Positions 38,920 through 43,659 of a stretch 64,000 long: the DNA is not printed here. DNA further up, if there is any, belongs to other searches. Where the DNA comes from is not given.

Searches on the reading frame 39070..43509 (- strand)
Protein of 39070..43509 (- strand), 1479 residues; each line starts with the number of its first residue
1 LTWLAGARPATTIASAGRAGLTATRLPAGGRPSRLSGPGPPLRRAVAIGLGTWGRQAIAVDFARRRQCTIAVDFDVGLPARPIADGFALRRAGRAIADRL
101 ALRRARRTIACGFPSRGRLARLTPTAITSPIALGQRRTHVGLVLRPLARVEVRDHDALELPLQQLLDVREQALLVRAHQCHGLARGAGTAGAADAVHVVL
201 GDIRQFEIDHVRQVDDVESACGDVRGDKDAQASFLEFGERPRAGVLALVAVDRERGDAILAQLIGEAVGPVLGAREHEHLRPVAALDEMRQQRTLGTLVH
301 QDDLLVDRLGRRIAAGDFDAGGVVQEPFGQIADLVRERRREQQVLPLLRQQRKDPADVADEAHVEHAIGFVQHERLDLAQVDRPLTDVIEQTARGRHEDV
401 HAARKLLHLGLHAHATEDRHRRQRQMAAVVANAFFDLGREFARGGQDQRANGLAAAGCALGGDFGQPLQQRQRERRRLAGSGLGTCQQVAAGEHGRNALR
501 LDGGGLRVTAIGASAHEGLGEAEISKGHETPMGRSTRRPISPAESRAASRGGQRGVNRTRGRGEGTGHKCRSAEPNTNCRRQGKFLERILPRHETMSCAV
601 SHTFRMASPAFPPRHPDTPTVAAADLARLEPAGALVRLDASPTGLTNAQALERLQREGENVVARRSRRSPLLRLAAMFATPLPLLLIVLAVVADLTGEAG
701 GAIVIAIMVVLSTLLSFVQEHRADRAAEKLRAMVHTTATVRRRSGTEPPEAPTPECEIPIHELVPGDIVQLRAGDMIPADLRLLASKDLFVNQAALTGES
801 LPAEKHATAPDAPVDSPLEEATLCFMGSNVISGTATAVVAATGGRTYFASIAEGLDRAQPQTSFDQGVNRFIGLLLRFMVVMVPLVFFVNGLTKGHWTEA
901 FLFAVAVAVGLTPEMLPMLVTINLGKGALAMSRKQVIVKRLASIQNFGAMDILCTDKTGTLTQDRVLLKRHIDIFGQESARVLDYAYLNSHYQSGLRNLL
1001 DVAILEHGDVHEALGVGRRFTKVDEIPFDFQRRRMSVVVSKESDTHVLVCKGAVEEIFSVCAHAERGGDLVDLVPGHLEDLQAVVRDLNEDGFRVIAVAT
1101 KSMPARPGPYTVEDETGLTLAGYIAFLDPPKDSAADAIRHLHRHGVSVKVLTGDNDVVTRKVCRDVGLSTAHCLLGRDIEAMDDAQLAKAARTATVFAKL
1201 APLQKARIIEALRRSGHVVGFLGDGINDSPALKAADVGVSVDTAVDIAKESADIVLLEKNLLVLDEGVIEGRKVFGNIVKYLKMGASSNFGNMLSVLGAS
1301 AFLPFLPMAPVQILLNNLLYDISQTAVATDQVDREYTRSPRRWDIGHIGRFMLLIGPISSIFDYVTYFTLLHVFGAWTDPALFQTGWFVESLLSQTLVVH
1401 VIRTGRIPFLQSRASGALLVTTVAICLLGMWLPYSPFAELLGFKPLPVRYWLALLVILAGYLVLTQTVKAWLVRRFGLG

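Call 44: search_protein_families(library=pfam, proteins=[window:39070-43509:-], max_evalue=0.001)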
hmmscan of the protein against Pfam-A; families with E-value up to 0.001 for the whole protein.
window:39070-43509:- (1479 aa): 5 families
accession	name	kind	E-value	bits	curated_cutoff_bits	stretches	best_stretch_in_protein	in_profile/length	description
PF00122.25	E1-E2_ATPase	-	7e-41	140.2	28.1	1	735-934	4-181/181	E1-E2 ATPase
PF00689.26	Cation_ATPase_C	-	3e-23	82.9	27.3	1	1305-1470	1-174/175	Cation transporting ATPase, C-terminus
PF00702.32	Hydrolase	-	1.8e-16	61.5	26.4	1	950-1236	1-191/191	haloacid dehalogenase-like hydrolase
PF00690.31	Cation_ATPase_N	-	5.3e-11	42.4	20.4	1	633-693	8-69/69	Cation transporter/ATPase, N-terminus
PF13246.12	Cation_ATPase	-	3.7e-10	40.1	21.7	1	1015-1063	41-90/91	Cation transport ATPase (P-type)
